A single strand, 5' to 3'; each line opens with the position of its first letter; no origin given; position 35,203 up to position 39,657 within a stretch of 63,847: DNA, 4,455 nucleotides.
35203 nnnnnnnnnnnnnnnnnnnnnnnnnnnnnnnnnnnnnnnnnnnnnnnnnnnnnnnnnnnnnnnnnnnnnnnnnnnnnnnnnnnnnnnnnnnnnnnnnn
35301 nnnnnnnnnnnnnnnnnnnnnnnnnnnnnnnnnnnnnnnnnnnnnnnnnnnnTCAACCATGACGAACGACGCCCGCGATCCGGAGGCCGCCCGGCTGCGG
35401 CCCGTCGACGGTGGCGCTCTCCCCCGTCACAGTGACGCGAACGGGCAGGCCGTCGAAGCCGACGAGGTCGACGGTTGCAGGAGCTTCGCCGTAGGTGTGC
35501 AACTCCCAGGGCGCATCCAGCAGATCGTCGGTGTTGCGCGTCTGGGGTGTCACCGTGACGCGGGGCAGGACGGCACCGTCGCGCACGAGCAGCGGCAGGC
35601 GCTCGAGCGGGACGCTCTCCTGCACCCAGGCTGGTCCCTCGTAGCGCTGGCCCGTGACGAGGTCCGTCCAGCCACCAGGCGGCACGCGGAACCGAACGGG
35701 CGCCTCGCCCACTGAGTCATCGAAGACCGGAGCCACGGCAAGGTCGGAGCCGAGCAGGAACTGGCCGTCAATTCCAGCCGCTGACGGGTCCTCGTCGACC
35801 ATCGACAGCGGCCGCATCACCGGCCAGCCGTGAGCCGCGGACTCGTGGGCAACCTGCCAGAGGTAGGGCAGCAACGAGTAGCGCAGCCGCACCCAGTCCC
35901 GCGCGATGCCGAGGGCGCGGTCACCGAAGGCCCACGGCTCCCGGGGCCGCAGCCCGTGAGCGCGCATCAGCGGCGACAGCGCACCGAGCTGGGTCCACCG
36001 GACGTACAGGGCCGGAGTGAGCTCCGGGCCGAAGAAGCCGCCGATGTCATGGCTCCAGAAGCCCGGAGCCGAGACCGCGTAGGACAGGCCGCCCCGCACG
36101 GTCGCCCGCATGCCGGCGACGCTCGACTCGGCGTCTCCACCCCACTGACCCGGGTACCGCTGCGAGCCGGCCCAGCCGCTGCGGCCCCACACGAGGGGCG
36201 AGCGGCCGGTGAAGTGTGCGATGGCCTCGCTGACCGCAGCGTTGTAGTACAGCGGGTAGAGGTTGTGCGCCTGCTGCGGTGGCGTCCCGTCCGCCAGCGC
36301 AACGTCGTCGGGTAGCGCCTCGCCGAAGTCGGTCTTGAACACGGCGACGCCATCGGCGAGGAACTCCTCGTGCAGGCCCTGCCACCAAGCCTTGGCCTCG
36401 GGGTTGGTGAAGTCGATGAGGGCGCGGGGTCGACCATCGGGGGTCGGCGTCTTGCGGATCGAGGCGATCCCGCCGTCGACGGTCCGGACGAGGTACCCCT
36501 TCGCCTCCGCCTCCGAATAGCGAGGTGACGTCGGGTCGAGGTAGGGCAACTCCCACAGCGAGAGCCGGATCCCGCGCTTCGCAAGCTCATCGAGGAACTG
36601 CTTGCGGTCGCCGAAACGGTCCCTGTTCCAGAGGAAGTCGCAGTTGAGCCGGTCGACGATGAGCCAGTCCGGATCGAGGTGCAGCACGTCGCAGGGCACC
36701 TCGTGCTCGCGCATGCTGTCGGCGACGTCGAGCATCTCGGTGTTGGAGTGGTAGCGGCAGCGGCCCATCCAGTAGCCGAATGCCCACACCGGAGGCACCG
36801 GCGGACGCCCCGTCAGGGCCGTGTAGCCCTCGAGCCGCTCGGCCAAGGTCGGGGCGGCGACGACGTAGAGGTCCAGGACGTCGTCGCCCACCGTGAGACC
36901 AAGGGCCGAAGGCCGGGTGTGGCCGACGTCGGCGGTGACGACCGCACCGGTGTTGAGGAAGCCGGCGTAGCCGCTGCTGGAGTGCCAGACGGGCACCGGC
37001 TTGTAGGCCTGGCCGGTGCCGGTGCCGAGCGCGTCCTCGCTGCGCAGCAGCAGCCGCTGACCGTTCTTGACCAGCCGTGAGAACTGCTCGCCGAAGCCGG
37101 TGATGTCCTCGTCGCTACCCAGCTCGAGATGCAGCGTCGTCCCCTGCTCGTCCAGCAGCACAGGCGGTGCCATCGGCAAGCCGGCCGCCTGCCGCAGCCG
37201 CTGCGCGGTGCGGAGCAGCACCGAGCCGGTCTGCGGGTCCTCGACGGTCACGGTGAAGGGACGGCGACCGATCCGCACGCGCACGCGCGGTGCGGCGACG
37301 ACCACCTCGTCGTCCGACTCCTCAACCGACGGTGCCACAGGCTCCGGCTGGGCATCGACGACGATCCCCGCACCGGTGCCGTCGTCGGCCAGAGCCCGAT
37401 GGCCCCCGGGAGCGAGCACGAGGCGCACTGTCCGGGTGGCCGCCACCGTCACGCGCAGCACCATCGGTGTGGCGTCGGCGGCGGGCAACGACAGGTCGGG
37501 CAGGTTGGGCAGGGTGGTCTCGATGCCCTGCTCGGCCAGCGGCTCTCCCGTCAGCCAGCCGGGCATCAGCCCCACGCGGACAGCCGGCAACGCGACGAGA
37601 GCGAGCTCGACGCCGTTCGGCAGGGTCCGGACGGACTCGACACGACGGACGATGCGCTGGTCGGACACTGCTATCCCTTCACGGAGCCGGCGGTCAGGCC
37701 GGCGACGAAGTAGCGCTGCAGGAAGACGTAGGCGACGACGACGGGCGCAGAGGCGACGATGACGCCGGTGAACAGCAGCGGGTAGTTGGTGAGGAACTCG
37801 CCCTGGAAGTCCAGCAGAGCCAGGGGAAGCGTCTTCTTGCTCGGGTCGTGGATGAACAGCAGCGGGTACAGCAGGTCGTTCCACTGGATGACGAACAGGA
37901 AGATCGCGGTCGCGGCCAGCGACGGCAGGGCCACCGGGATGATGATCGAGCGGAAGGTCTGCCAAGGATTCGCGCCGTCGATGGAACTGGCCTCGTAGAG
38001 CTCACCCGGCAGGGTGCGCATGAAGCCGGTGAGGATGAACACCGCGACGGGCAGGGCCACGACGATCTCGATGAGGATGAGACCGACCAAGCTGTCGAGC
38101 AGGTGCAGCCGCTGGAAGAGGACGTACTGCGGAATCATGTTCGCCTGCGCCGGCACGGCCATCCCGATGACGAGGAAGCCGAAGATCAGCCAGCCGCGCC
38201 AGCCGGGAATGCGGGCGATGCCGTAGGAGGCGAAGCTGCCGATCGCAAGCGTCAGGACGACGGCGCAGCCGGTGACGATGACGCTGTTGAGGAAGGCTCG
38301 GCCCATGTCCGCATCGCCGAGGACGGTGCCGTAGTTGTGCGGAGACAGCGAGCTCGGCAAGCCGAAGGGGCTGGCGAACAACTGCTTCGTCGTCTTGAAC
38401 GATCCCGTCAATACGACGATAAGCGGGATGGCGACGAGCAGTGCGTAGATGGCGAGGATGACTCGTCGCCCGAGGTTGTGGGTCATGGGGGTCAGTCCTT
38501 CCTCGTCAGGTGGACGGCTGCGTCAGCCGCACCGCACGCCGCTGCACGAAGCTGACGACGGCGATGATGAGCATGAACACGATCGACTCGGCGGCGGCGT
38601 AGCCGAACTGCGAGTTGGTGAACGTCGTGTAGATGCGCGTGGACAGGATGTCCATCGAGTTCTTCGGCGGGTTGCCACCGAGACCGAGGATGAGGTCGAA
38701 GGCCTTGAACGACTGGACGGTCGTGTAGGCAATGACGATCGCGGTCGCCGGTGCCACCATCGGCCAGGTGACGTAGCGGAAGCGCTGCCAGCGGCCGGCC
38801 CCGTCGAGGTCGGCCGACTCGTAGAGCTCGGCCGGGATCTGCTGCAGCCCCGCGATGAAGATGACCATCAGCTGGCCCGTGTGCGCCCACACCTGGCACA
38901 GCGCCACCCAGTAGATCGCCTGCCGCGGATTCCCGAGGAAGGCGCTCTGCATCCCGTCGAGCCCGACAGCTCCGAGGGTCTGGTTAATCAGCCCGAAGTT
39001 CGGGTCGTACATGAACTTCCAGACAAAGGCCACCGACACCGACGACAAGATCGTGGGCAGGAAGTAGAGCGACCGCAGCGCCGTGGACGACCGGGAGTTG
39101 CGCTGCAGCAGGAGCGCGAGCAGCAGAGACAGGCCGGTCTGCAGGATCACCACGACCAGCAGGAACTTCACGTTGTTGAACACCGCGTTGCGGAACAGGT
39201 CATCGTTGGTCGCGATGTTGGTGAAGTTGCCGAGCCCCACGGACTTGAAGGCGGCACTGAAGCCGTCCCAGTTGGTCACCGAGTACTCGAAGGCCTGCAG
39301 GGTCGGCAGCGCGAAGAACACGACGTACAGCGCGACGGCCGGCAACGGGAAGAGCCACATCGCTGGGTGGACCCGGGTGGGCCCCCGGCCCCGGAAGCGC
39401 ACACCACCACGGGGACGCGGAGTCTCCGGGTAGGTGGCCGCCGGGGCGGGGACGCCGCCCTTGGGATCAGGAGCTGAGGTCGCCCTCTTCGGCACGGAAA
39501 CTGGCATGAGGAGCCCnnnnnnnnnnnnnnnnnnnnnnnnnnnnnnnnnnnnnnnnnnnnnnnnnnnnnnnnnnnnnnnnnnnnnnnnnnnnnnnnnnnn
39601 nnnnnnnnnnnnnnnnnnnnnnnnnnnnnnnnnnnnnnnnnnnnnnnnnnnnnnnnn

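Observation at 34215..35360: M24-fold protein lacking most metal ligands, embedded in the SQ operon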

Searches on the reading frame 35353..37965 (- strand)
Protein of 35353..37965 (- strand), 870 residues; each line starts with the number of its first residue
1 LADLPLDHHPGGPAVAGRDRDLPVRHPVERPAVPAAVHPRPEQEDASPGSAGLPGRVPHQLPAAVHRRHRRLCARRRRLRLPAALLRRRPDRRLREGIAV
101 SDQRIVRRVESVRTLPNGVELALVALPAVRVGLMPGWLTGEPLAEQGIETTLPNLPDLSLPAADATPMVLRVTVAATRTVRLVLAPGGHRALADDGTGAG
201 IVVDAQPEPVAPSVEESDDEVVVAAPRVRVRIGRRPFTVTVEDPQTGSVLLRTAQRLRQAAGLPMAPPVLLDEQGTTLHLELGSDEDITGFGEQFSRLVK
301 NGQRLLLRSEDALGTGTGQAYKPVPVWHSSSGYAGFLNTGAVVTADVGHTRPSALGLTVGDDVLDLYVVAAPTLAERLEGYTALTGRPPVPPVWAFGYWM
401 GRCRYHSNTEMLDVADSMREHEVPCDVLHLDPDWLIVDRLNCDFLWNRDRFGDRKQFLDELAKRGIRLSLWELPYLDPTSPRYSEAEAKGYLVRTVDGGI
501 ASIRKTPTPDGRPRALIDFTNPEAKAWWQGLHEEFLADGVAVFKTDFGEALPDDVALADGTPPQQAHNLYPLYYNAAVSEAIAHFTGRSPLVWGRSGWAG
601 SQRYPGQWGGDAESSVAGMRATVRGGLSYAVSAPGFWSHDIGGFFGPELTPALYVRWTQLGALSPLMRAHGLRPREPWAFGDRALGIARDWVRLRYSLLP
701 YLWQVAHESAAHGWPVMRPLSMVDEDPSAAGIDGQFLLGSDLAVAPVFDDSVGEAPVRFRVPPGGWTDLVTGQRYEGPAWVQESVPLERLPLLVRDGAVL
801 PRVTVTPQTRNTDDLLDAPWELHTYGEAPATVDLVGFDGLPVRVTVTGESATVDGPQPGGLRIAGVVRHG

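Call 5: search_protein_families(library=pfam, proteins=[window:35353-37965:-], max_evalue=0.01)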
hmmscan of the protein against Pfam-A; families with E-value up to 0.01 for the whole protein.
window:35353-37965:- (870 aa): 3 families
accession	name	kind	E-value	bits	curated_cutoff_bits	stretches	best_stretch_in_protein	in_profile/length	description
PF01055.32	Glyco_hydro_31_2nd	-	2.2e-88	297.2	23.5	1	388-704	1-327/328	Glycosyl hydrolases family 31 TIM-barrel domain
PF21365.3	Glyco_hydro_31_3rd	-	2.5e-16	60.3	24.4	1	713-800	1-87/87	Glycosyl hydrolase family 31 C-terminal domain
PF13802.12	Gal_mutarotas_2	-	1e-15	59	27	1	171-345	3-183/184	Glycosyl hydrolase 31 N-terminal galactose mutarotase-like domain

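Call 6: search_protein_families(library=ncbifam, proteins=[window:35353-37965:-], max_evalue=0.01)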
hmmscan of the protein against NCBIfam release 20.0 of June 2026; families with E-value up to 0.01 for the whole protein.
window:35353-37965:- (870 aa): 3 families
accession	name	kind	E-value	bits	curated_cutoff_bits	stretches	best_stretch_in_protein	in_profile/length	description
NF007940.0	PRK10658.1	equivalog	1.7e-138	463.2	606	1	210-805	90-673/771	alpha-xylosidase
NF040948.1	alpha_gluc_MalA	equivalog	1.6e-71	241.4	800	2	564-801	367-607/627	alpha-glucosidase MalA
NF007746.0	PRK10426.1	equivalog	4e-66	223.8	553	1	278-798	120-668/683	alpha-glucosidase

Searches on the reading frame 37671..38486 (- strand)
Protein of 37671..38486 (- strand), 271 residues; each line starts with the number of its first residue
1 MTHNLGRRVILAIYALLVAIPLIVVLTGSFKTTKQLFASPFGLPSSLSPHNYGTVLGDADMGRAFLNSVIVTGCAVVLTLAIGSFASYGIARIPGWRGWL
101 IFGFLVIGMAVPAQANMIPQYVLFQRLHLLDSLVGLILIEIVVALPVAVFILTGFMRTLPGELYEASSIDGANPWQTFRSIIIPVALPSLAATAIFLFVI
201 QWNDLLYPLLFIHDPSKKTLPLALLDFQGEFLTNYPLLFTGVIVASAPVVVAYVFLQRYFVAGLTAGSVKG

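Call 7: search_protein_families(library=ncbifam, proteins=[window:37671-38486:-], max_evalue=0.001)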
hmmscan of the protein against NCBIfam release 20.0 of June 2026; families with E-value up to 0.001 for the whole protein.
window:37671-38486:- (271 aa): 16 families
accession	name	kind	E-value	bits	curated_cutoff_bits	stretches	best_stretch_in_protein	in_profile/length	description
NF040932.1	ABC_arch_GlcU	equivalog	4.3e-41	141.3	340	1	8-266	6-266/272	glucose ABC transporter permease GlcU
NF008210.0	PRK10973.1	equivalog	3.5e-23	82.7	297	1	9-265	14-277/281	sn-glycerol-3-phosphate ABC transporter permease UgpE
NF008231.0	PRK10998.1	equivalog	2.3e-21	76.7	261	1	64-271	84-296/296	maltose ABC transporter permease MalG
NF007047.0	PRK09500.1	equivalog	4.8e-15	55.9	326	1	4-224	5-218/257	spermidine/putrescine ABC transporter permease PotC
NF011624.0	PRK15050.1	equivalog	2.7e-12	46.4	247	1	126-226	154-253/297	2-aminoethylphosphonate ABC transporter permease subunit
TIGR03226.1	PhnU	equivalog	1.7e-11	44.2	283.45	1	128-224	174-269/311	2-aminoethylphosphonate ABC transporter permease subunit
TIGR03262.1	PhnU2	equivalog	1.7e-10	40.2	593.25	1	133-205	133-205/546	putative 2-aminoethylphosphonate ABC transporter permease subunit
NF008232.0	PRK10999.1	equivalog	7.9e-10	38.1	392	1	136-205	378-447/520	maltose ABC transporter permease MalF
TIGR01581.1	Mo_ABC_porter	hypoth_equivalog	1.5e-09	37.7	210.3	1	51-198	9-168/225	ABC transporter permease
NF007044.0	PRK09497.1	equivalog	1.1e-08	34.9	348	1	126-198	143-215/285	spermidine/putrescine ABC transporter permease PotB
TIGR02141.1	modB_ABC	equivalog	1.9e-06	27.7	182.6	1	116-200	63-147/208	molybdate ABC transporter permease subunit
NF007889.0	PRK10592.1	equivalog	8.4e-06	25.6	476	1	7-224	12-230/281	putrescine ABC transporter permease PotI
TIGR02139.1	permease_CysT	equivalog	9e-06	25.5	246.1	1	117-194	116-193/265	sulfate ABC transporter permease subunit CysT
TIGR00969.1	3a0106s02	subfamily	1.9e-05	24.3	240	1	11-192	24-202/272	sulfate ABC transporter permease subunit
NF043073.1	MMSYN1_0195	equivalog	0.00011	20.5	1250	1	11-205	10-199/1021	spermidine/putrescine ABC transporter permease/substrate-binding protein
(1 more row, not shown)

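Call 8: search_protein_families(library=pfam, proteins=[window:37671-38486:-], max_evalue=0.001)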
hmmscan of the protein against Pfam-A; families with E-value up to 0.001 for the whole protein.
window:37671-38486:- (271 aa): 1 family
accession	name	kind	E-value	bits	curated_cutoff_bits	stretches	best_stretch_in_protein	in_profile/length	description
PF00528.27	BPD_transp_1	-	2.6e-17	63.6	26.4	1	82-263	4-181/184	Binding-protein-dependent transport system inner membrane component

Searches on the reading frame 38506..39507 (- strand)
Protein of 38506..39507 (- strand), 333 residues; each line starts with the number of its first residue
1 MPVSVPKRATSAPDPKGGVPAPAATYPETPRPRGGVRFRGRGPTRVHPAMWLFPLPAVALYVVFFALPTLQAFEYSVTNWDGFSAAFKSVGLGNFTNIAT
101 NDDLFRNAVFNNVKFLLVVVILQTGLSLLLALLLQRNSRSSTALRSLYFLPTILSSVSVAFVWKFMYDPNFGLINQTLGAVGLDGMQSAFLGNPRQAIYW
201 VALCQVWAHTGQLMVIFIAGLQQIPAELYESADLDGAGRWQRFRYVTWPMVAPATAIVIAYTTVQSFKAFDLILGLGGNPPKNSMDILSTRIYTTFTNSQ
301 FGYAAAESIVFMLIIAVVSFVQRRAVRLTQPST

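Call 5: search_protein_families(library=pfam, proteins=[window:38506-39507:-], max_evalue=0.01)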
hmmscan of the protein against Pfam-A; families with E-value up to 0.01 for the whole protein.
window:38506-39507:- (333 aa): 1 family
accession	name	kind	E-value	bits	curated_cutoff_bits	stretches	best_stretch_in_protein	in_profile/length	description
PF00528.27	BPD_transp_1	-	6.7e-20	72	26.4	1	125-325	3-178/184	Binding-protein-dependent transport system inner membrane component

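Call 6: search_protein_families(library=ncbifam, proteins=[window:38506-39507:-], max_evalue=0.01)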
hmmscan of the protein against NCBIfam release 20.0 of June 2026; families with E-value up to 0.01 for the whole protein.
window:38506-39507:- (333 aa): 21 families
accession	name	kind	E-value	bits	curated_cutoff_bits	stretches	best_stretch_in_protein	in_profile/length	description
NF007852.0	PRK10561.1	equivalog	1.1e-35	123.9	335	1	51-326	15-288/295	sn-glycerol-3-phosphate ABC transporter permease UgpA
NF040931.1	ABC_arch_GlcT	equivalog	7.1e-26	91.5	360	1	69-318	16-263/278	glucose ABC transporter permease GlcT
NF008232.0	PRK10999.1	equivalog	1.2e-18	67.1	392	1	89-329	264-518/520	maltose ABC transporter permease MalF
TIGR03262.1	PhnU2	equivalog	1.9e-12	46.6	593.25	1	57-329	10-259/546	putative 2-aminoethylphosphonate ABC transporter permease subunit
NF040932.1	ABC_arch_GlcU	equivalog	1.1e-07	31.8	340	1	212-317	150-255/272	glucose ABC transporter permease GlcU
TIGR02141.1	modB_ABC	equivalog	4e-07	29.9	182.6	1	117-321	8-200/208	molybdate ABC transporter permease subunit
NF011624.0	PRK15050.1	equivalog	7.3e-07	28.6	247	1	49-326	23-285/297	2-aminoethylphosphonate ABC transporter permease subunit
NF006954.0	PRK09433.1-5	equivalog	1.2e-06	27.5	821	1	119-322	58-253/530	thiamine/thiamine pyrophosphate ABC transporter permease ThiP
NF008231.0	PRK10998.1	equivalog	1.4e-06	28.1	261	1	215-321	174-280/296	maltose ABC transporter permease MalG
NF006955.0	PRK09433.2-3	equivalog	2e-06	26.7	801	1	100-287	41-227/543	thiamine/thiamine pyrophosphate ABC transporter permease ThiP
NF008208.0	PRK10971.1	equivalog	2.5e-06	27.2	415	1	206-317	146-256/277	sulfate/thiosulfate ABC transporter permease CysT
TIGR01581.1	Mo_ABC_porter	hypoth_equivalog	4.8e-06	26.2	210.3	1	123-318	37-222/225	ABC transporter permease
TIGR00969.1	3a0106s02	subfamily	1.7e-05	24.4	240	1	89-321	44-265/272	sulfate ABC transporter permease subunit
TIGR02139.1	permease_CysT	equivalog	2.2e-05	24.2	246.1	1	220-319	154-251/265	sulfate ABC transporter permease subunit CysT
TIGR01253.1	thiP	equivalog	3.4e-05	23.1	395.1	1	85-318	26-246/519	thiamine/thiamine pyrophosphate ABC transporter permease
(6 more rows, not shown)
